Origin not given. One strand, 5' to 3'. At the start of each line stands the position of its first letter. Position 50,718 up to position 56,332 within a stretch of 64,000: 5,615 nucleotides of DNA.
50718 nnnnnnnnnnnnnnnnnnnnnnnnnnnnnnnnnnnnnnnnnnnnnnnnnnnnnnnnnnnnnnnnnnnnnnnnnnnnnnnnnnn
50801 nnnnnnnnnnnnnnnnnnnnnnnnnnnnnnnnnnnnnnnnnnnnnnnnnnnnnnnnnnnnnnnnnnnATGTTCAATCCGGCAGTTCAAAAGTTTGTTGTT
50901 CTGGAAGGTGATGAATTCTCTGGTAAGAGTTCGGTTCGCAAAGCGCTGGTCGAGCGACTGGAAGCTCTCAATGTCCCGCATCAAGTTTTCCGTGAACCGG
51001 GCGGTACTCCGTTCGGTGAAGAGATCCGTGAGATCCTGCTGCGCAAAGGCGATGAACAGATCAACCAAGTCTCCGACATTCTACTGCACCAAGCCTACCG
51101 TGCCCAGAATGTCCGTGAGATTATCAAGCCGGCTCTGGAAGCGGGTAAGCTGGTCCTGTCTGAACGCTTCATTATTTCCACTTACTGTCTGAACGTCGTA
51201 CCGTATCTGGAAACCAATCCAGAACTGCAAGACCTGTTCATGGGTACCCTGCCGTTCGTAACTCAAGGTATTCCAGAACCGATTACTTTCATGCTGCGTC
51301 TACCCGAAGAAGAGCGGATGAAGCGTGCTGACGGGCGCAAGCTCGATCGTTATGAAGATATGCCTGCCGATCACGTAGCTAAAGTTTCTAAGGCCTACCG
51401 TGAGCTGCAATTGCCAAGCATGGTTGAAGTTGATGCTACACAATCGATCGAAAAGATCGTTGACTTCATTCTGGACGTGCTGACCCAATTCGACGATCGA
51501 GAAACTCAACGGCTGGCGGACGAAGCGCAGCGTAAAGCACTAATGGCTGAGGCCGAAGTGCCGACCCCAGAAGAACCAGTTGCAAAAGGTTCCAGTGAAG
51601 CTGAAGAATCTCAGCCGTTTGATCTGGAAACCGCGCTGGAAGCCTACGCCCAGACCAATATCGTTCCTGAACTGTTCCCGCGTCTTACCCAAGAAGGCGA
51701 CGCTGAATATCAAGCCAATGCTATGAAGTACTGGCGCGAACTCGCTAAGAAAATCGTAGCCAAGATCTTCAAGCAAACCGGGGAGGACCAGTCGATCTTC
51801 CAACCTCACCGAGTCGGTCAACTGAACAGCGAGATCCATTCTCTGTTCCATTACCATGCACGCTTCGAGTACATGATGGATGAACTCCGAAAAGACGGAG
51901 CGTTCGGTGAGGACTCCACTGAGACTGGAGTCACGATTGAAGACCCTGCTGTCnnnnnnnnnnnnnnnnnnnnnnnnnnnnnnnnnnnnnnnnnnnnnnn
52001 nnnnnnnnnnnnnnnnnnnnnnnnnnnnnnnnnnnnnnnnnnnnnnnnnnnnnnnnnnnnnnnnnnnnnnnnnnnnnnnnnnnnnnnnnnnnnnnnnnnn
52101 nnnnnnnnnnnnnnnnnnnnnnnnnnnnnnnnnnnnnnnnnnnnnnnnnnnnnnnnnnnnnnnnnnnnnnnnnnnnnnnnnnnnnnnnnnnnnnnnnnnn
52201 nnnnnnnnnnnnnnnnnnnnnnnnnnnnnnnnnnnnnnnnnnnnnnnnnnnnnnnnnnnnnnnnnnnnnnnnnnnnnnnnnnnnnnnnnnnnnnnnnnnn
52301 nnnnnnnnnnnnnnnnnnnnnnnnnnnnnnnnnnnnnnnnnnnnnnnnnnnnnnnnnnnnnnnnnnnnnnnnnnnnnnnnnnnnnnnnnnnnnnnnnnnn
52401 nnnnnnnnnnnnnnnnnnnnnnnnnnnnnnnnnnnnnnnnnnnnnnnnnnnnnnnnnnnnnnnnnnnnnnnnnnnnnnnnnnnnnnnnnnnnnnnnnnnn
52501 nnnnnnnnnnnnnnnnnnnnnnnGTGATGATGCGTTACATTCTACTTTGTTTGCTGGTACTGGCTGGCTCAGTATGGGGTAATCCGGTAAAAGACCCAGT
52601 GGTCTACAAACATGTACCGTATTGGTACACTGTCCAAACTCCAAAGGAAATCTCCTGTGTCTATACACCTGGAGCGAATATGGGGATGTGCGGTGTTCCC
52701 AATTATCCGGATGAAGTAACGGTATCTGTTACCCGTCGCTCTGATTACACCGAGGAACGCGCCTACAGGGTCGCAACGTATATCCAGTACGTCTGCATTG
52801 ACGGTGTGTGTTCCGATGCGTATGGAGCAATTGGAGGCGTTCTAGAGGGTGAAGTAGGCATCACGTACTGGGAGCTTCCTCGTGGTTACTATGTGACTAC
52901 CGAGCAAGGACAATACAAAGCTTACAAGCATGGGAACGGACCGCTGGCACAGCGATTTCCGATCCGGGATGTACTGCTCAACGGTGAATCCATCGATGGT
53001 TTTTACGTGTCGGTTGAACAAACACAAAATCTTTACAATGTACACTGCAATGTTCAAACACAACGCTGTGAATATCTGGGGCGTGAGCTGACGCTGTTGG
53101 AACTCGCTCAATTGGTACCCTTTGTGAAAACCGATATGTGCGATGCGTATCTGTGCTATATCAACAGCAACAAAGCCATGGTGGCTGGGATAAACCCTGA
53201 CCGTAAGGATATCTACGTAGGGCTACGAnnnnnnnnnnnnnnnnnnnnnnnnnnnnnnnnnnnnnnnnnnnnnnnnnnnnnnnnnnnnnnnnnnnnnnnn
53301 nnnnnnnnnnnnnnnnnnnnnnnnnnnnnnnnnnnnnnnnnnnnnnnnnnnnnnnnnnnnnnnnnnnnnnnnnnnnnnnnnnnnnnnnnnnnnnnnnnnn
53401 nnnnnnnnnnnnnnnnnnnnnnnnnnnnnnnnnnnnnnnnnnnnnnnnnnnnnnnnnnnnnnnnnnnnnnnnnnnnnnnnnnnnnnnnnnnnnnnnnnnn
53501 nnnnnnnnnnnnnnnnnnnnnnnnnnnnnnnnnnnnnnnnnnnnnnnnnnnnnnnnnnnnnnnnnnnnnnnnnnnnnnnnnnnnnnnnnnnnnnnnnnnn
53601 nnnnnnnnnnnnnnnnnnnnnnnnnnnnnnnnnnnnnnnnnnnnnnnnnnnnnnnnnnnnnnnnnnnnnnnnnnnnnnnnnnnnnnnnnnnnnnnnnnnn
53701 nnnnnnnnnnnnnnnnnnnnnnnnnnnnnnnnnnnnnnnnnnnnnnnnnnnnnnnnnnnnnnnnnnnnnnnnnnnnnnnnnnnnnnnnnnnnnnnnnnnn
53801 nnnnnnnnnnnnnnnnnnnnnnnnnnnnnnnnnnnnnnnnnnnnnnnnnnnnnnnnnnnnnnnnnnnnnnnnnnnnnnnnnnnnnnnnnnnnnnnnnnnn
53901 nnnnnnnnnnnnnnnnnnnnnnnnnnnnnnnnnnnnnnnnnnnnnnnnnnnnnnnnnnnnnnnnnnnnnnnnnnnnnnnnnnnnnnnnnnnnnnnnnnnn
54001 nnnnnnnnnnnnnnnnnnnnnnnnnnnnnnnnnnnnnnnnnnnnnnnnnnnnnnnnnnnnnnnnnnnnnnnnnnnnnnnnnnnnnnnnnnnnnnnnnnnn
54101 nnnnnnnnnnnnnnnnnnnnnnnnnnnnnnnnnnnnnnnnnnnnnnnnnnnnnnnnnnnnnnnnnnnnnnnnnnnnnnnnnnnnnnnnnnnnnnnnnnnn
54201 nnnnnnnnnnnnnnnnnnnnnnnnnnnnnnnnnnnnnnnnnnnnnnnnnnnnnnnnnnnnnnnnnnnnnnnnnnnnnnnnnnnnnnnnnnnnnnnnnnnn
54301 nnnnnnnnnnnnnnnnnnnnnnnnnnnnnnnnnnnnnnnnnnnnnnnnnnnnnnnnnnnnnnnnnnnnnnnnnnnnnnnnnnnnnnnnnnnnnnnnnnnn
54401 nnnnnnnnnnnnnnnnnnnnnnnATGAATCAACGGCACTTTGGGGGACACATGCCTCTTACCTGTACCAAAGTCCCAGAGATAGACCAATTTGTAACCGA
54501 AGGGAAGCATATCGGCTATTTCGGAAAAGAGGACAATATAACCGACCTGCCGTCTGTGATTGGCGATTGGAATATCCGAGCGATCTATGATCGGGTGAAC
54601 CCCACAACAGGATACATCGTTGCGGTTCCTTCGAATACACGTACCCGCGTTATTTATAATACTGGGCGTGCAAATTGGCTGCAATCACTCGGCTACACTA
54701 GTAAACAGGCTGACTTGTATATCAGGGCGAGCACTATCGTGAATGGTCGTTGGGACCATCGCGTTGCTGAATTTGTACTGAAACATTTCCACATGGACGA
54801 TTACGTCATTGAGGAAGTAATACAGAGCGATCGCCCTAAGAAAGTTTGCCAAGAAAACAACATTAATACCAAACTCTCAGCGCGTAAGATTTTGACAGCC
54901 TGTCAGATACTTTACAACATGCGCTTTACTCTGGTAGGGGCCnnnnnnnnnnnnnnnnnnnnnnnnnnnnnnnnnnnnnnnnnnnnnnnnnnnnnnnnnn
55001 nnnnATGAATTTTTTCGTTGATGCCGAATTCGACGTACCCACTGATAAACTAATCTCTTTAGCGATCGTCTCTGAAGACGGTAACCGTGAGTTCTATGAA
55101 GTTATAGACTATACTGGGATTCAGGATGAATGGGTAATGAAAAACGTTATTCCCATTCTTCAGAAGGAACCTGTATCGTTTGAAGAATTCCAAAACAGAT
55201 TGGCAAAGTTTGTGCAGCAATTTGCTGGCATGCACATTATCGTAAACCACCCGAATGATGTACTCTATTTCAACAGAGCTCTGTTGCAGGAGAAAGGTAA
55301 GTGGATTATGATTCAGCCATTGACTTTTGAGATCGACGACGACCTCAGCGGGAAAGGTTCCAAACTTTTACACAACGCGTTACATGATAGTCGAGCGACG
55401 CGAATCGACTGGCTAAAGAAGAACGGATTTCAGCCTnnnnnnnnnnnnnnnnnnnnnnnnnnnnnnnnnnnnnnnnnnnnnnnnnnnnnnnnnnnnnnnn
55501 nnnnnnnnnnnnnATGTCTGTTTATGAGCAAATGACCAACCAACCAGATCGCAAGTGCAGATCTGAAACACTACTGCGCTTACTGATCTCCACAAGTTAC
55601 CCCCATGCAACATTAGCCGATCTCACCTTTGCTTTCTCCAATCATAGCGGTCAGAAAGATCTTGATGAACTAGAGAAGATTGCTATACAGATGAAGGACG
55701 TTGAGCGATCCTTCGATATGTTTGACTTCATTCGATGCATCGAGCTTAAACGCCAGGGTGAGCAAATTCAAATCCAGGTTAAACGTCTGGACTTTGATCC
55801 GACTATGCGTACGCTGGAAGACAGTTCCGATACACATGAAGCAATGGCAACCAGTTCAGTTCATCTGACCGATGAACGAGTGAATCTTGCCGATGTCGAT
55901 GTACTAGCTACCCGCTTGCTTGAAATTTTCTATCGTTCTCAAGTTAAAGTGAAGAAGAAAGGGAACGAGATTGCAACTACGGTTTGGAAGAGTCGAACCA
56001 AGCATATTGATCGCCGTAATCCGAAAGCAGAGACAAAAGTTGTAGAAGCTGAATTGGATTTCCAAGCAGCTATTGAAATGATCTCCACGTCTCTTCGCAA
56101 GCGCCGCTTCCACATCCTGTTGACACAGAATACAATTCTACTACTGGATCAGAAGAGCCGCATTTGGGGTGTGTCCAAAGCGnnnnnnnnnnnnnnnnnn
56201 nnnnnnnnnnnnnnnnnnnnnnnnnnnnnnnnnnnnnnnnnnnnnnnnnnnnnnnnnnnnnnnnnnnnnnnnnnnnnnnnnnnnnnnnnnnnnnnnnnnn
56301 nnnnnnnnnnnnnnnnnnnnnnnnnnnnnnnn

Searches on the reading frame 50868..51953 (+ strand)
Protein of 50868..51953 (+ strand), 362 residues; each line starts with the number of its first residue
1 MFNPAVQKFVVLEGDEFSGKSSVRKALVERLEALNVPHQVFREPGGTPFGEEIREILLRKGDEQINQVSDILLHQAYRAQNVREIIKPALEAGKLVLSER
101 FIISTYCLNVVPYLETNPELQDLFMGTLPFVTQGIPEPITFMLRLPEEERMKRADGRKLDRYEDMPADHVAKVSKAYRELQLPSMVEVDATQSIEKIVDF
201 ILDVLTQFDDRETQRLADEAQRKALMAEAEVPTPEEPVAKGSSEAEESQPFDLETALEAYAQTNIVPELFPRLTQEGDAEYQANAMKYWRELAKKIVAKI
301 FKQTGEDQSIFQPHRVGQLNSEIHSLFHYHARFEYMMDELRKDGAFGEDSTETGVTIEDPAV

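Call 59: search_protein_families(library=phrogs, proteins=[window:50868-51953:+], max_evalue=0.00001)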
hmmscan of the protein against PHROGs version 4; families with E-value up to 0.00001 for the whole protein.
window:50868-51953:+ (362 aa): 2 families
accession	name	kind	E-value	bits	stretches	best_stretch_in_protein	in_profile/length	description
phrog_16057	-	other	1.6e-167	558.2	1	4-353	2-362/363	thymidylate kinase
phrog_761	-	other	1.3e-28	101.7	1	8-253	20-262/362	thymidylate kinase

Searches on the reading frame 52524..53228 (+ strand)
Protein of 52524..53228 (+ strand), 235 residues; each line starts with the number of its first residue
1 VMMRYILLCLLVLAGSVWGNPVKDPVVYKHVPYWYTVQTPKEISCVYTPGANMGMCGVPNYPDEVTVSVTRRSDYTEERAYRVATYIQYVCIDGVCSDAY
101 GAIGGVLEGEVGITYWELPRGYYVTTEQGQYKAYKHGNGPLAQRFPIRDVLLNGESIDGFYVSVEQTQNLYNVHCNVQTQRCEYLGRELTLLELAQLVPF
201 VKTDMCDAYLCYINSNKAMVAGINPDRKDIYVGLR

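Call 59: search_protein_families(library=phrogs, proteins=[window:52524-53228:+], max_evalue=0.00001)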
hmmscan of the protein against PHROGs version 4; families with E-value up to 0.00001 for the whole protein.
window:52524-53228:+ (235 aa): 1 family
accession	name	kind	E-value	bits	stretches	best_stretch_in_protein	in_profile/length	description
phrog_14004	-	unknown function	7.5e-97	324.3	1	3-229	4-233/233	-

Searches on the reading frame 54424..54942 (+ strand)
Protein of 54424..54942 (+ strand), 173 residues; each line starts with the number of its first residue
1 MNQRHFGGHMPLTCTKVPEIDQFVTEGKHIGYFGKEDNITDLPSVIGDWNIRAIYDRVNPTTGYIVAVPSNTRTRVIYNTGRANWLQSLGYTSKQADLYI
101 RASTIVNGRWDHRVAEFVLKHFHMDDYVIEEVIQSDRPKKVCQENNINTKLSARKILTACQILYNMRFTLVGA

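Call 59: search_protein_families(library=phrogs, proteins=[window:54424-54942:+], max_evalue=0.00001)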
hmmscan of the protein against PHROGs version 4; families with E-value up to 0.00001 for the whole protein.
window:54424-54942:+ (173 aa): 2 families
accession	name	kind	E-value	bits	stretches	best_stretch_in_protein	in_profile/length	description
phrog_15009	-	unknown function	3.6e-84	281.4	1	10-171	1-162/162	-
phrog_34559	-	unknown function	6e-06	26.9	1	16-112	62-160/245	-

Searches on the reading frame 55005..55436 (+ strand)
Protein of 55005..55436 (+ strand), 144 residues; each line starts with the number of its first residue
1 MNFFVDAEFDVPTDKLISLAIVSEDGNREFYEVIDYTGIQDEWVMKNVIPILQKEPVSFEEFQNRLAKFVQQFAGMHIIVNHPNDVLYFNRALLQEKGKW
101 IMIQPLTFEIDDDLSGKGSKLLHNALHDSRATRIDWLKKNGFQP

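Call 59: search_protein_families(library=phrogs, proteins=[window:55005-55436:+], max_evalue=0.00001)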
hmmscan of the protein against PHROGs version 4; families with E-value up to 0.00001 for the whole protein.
window:55005-55436:+ (144 aa): 1 family
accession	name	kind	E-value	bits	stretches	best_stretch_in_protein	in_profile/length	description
phrog_2259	-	DNA, RNA and nucleotide metabolism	6.5e-36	124.6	1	1-143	7-176/186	Rnase H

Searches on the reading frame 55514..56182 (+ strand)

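Call 59: search_protein_families(library=phrogs, proteins=[window:55514-56182:+], max_evalue=0.00001)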
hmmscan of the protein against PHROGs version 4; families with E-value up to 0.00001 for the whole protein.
window:55514-56182:+ (223 aa): 1 family
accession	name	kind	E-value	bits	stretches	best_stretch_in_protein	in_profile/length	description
phrog_14516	-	unknown function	1.5e-108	362.6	1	1-222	2-223/224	-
